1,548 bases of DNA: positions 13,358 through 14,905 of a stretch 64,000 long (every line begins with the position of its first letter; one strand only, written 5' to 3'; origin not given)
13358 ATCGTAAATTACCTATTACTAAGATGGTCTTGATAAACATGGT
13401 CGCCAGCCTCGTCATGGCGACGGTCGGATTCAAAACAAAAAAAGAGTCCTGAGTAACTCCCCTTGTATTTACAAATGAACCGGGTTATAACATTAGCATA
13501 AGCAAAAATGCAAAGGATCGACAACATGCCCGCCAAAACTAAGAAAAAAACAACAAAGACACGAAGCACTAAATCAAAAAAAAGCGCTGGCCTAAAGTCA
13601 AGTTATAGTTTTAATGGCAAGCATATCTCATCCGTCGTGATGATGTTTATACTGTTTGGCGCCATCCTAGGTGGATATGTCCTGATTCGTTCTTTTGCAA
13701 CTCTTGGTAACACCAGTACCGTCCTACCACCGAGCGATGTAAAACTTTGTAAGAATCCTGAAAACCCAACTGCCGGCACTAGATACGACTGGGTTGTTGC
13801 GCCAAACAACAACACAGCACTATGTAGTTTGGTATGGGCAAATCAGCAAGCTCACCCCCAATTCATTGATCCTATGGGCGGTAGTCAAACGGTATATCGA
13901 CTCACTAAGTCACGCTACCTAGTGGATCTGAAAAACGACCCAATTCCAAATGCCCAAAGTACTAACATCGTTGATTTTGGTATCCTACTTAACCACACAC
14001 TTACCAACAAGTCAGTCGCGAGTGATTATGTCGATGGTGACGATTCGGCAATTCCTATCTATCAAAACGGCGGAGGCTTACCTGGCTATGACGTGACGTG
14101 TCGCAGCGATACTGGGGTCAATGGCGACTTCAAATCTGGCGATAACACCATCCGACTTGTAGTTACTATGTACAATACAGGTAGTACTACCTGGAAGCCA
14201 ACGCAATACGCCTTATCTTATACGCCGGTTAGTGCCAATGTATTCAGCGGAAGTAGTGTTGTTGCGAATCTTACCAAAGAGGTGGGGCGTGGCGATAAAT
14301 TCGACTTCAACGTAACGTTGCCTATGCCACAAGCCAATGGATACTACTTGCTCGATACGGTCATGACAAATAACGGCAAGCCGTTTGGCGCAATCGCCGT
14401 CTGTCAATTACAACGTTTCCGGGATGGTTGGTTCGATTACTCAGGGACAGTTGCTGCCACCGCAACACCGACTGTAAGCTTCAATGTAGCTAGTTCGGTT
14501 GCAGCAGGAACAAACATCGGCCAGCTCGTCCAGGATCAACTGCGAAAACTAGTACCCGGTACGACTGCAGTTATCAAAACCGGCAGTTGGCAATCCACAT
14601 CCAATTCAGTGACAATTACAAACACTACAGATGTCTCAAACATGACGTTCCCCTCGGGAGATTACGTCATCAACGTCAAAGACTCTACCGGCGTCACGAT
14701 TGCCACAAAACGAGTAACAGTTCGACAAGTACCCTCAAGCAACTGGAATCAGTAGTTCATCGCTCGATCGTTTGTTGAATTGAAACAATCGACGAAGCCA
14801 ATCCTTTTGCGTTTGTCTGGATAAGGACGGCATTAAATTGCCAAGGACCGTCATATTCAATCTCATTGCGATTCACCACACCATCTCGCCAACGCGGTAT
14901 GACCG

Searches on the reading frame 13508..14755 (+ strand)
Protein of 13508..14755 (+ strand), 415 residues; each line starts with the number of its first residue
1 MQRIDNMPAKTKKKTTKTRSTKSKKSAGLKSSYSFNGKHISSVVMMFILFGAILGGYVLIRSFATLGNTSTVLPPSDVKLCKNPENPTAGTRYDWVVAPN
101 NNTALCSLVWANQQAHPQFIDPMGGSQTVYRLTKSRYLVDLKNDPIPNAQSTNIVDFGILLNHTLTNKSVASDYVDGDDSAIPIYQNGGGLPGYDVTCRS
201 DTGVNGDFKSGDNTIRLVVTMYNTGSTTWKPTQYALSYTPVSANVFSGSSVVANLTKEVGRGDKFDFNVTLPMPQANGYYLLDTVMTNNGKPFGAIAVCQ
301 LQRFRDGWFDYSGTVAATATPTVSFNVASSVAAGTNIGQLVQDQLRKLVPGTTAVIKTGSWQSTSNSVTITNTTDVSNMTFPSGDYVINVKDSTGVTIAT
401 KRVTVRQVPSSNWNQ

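Call 84: search_protein_families(library=pfam, proteins=[window:13508-14755:+], max_evalue=0.001)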
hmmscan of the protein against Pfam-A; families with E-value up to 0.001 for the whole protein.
window:13508-14755:+ (415 aa): 1 family
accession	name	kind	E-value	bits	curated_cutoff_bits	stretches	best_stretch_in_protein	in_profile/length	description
PF16158.11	N_BRCA1_IG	-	0.0002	22.3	28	1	220-301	19-106/108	Ig-like domain from next to BRCA1 gene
